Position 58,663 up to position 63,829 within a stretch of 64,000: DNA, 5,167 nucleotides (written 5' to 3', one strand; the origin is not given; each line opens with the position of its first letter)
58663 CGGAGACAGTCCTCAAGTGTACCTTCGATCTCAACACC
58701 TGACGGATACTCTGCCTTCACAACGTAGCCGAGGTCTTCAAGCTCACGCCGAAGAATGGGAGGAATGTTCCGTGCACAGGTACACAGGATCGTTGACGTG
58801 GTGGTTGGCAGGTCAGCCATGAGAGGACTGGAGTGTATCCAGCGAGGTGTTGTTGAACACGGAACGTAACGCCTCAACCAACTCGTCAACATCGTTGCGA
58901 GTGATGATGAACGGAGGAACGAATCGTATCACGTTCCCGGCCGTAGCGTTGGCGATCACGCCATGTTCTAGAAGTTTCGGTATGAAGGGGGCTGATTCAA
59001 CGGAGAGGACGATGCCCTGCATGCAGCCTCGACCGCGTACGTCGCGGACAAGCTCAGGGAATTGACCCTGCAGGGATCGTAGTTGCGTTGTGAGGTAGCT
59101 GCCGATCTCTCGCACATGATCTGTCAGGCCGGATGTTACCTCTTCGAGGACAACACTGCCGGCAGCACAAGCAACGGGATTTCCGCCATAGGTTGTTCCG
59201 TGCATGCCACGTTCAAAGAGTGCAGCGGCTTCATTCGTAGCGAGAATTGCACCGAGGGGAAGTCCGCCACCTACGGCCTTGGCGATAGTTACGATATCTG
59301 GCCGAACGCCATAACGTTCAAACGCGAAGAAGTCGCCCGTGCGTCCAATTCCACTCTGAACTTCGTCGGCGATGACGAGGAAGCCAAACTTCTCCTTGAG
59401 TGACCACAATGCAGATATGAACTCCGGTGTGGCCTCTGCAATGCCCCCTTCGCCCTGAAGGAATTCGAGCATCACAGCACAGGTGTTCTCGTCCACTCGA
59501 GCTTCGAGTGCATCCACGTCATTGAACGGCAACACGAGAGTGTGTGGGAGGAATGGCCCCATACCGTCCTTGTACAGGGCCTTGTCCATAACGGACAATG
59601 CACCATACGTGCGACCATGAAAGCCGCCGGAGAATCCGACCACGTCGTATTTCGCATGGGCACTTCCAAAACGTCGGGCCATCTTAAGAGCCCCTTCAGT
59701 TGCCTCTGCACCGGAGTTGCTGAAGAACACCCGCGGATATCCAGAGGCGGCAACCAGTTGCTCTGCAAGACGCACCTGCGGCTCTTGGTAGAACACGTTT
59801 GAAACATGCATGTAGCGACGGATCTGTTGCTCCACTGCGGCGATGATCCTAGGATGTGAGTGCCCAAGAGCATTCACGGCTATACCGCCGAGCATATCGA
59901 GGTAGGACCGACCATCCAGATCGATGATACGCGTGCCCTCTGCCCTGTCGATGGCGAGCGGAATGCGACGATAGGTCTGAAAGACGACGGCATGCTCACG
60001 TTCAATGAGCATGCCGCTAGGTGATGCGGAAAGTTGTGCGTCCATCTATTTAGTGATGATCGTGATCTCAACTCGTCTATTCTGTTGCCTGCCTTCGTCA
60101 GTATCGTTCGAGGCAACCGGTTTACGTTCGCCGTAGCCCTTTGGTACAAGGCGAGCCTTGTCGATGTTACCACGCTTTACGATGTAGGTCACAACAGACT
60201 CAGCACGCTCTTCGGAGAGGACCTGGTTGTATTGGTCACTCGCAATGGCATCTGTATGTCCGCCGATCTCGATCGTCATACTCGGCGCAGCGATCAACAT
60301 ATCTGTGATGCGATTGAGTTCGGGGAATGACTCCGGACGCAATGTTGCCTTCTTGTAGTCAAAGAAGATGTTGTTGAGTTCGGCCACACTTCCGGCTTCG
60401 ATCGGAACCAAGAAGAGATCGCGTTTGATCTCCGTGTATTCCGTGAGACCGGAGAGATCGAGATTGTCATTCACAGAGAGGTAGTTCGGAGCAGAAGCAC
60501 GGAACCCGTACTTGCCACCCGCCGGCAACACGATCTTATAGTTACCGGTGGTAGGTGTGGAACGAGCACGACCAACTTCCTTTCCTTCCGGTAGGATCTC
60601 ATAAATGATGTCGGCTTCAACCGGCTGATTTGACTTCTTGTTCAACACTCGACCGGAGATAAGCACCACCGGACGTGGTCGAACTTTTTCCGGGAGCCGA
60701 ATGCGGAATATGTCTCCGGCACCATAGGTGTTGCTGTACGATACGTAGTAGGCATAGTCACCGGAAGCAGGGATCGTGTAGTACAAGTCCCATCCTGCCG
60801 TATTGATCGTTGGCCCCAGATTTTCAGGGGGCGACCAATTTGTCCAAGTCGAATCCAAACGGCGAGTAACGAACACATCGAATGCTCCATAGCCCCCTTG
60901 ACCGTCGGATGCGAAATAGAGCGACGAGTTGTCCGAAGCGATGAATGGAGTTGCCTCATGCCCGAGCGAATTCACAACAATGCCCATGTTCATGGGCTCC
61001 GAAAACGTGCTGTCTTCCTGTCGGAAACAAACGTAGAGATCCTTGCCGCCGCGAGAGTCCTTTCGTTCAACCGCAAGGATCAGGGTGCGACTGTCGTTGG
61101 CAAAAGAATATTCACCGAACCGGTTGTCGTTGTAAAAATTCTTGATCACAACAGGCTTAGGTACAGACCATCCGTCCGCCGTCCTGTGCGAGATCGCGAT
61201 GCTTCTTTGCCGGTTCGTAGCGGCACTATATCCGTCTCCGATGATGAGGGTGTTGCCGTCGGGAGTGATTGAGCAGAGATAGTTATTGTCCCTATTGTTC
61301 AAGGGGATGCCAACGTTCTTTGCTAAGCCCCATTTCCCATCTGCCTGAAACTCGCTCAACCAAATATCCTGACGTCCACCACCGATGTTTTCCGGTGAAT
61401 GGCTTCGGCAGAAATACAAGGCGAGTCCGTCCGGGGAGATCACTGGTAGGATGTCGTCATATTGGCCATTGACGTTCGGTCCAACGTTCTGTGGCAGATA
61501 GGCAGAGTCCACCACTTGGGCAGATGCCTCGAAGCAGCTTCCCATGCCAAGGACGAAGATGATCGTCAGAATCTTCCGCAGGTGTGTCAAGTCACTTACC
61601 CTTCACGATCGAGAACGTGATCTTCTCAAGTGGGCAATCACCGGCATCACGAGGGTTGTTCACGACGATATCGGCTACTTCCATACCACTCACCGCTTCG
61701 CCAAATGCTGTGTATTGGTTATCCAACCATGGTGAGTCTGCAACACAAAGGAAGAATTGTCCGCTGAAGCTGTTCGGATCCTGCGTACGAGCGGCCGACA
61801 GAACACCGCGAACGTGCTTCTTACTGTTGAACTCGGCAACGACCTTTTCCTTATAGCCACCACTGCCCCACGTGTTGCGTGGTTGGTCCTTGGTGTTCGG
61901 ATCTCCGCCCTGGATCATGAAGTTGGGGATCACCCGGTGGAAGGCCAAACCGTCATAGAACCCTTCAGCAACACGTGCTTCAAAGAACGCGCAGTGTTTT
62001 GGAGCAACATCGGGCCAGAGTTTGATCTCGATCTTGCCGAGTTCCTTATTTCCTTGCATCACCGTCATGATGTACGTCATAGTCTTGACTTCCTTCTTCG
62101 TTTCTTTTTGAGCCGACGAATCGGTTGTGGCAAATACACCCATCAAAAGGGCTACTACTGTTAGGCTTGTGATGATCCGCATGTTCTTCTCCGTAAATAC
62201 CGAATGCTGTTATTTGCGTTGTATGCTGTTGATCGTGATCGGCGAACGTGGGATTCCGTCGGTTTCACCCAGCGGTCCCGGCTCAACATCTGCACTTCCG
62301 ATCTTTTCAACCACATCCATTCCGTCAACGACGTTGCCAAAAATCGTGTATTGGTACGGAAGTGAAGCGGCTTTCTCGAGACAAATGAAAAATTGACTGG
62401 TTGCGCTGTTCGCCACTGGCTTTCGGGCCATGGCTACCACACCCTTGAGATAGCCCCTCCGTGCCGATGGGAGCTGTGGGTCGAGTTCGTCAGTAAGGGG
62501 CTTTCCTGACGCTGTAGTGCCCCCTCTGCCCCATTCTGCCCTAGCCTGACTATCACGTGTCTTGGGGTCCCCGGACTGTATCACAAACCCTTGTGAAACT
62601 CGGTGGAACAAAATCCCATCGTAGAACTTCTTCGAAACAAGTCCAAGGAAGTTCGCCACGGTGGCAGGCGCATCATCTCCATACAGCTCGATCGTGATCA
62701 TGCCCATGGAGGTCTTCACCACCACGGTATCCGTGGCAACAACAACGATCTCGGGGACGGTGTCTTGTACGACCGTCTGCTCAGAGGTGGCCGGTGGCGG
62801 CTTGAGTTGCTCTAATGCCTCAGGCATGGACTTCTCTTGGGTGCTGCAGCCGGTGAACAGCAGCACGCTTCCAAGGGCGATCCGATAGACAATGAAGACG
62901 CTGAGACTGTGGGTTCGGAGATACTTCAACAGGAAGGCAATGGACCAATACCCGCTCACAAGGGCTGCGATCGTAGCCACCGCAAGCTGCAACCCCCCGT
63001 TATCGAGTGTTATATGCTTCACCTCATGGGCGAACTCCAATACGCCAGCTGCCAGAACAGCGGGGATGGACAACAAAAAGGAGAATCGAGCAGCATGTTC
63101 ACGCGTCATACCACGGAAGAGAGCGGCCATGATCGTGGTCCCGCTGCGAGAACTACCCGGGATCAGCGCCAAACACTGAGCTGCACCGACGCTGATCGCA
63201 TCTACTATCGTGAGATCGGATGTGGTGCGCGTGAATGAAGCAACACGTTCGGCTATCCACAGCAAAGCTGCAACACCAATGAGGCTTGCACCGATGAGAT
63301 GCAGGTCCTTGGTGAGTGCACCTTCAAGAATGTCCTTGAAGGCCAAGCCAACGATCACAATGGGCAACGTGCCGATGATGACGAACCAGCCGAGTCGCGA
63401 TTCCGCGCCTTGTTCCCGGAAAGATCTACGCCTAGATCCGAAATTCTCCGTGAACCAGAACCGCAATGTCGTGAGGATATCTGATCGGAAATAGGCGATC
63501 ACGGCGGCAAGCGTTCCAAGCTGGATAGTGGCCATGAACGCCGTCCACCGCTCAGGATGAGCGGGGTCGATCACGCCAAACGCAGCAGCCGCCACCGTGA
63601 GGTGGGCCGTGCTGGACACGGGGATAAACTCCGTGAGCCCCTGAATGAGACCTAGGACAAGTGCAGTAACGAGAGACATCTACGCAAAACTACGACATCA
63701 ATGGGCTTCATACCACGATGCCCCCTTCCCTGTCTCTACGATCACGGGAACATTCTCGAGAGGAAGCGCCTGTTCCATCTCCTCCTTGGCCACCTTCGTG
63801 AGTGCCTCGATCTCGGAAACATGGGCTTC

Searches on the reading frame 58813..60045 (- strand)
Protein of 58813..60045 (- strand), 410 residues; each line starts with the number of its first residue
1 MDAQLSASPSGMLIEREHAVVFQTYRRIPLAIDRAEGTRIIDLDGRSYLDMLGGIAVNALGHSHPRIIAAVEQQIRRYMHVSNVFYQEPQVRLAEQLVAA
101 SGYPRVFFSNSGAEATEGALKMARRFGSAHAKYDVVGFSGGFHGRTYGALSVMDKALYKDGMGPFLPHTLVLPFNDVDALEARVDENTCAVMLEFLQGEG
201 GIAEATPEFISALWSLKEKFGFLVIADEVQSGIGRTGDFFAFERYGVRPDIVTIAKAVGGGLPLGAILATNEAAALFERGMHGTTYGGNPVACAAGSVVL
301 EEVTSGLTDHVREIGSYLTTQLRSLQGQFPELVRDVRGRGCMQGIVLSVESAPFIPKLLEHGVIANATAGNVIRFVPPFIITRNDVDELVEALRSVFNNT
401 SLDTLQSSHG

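Call 43: search_protein_families(library=pfam, proteins=[window:58813-60045:-])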
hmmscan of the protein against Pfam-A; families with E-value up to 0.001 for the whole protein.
window:58813-60045:- (410 aa): 1 family
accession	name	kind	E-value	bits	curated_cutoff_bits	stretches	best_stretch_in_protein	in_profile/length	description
PF00202.27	Aminotran_3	-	1.5e-111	373.4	30.5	1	25-396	6-402/403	Aminotransferase class-III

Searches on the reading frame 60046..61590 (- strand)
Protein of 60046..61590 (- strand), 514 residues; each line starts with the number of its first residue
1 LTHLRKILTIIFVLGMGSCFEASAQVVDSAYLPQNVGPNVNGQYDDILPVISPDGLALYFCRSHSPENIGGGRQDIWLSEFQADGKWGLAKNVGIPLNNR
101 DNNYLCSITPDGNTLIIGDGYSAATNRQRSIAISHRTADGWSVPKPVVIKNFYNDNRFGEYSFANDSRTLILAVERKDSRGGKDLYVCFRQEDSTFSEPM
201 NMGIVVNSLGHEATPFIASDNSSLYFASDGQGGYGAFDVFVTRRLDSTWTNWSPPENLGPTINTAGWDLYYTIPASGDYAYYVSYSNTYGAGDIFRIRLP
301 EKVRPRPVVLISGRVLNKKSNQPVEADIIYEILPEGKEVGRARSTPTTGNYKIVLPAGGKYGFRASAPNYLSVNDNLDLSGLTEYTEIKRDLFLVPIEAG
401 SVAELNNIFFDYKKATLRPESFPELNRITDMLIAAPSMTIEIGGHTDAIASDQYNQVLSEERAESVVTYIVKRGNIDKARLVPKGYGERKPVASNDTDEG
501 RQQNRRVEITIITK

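Call 43: search_protein_families(library=pfam, proteins=[window:60046-61590:-])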
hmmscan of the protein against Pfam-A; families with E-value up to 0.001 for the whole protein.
window:60046-61590:- (514 aa): 3 families
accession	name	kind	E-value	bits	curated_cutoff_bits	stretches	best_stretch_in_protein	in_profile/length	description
PF00691.25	OmpA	-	5.7e-20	71.9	27.2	1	409-505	1-98/98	OmpA family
PF07676.18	PD40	-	3.4e-17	62.4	20.9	2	205-241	4-38/38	WD40-like Beta Propeller Repeat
PF13620.12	CarboxypepD_reg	-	0.00026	21.7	32.3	1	311-377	2-67/82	Carboxypeptidase regulatory-like domain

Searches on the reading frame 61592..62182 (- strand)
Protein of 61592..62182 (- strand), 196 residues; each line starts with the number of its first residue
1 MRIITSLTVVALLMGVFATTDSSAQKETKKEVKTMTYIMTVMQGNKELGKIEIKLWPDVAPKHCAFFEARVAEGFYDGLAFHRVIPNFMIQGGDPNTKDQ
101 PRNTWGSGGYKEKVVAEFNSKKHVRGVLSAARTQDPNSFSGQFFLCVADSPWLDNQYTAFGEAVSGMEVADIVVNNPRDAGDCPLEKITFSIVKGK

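Call 42: search_protein_families(library=pfam, proteins=[window:61592-62182:-])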
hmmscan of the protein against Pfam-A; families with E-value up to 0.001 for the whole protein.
window:61592-62182:- (196 aa): 1 family
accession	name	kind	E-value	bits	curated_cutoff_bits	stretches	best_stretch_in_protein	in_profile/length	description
PF00160.26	Pro_isomerase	-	1.4e-40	139.6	21.7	1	45-189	7-153/159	Cyclophilin type peptidyl-prolyl cis-trans isomerase/CLD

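Call 74: find_encoding_contigs(protein=window:61592-62182:-, flank=10000, max_places=2)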
Protein window:61592-62182:- (196 aa): 24 contigs read that carry it; 2 places shown.
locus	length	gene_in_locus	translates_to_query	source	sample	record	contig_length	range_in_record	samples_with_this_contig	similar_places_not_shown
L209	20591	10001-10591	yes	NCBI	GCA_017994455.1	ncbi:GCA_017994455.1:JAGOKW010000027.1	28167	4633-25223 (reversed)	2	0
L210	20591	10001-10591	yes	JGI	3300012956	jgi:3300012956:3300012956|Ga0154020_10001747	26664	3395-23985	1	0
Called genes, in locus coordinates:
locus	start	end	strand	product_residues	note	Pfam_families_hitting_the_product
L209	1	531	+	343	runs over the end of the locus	PF12412:DUF3667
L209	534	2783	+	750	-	PF13191:AAA_16, PF13401:AAA_22, PF25199:nSTAND_NTPase5 (faint), PF13181:TPR_8 (faint), PF13424:TPR_12, PF17874:TPR_MalT (weak), PF13374:TPR_10 (weak), PF13424:TPR_12, +4 more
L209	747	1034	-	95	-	-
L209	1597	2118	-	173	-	-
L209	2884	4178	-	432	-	-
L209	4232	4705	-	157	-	PF00877:NLPC_P60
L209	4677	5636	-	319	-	PF03741:TerC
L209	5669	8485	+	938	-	PF02739:5_3_exonuc_N, PF01367:5_3_exonuc, PF01612:DNA_pol_A_exo1, PF22619:DNA_polI_exo1 (weak), PF00476:DNA_pol_A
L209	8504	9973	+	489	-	PF02673:BacA, PF00160:Pro_isomerase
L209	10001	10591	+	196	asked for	PF00160:Pro_isomerase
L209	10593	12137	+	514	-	PF07676:PD40 (weak), PF00691:OmpA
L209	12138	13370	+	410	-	PF00202:Aminotran_3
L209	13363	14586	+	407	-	PF22020:RlmL_1st, PF02926:THUMP (weak), PF01170:UPF0020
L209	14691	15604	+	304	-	PF02824:TGS, PF07973:tRNA_SAD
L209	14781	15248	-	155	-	-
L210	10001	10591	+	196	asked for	PF00160:Pro_isomerase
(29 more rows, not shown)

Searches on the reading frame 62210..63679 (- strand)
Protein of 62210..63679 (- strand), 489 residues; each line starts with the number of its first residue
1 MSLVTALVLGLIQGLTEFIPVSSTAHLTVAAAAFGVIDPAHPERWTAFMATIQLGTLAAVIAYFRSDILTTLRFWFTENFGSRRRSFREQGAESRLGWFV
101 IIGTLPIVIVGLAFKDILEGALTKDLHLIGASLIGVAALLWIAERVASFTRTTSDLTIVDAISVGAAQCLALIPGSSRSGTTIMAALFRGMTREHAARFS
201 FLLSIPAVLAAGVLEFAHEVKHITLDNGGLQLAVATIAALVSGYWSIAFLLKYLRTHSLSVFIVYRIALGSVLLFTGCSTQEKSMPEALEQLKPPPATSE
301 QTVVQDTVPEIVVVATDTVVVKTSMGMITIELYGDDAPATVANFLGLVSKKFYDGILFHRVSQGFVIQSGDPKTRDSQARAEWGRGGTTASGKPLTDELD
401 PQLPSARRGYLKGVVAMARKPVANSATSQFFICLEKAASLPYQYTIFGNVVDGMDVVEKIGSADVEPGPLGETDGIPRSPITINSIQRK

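Call 43: search_protein_families(library=pfam, proteins=[window:62210-63679:-])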
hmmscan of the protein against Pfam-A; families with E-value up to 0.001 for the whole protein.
window:62210-63679:- (489 aa): 2 families
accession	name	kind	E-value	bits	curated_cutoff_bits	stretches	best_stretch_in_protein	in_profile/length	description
PF02673.24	BacA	-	2.3e-76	257.3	33.4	1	6-271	1-256/257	Bacitracin resistance protein BacA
PF00160.26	Pro_isomerase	-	3.5e-42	144.8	21.7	1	319-486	2-157/159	Cyclophilin type peptidyl-prolyl cis-trans isomerase/CLD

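Call 72: find_encoding_contigs(protein=window:62210-63679:-, flank=10000, max_places=3)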
Protein window:62210-63679:- (489 aa): 1 contig read that carries it; 1 place shown.
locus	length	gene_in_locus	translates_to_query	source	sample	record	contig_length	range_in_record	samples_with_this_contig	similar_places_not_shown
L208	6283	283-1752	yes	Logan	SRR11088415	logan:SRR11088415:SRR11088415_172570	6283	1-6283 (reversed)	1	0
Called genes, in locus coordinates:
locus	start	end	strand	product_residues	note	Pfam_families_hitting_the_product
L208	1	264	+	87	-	?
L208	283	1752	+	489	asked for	PF02673:BacA, PF00160:Pro_isomerase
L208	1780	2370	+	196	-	PF00160:Pro_isomerase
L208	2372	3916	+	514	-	PF07676:PD40 (weak), PF00691:OmpA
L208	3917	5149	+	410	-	PF00202:Aminotran_3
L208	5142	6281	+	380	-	?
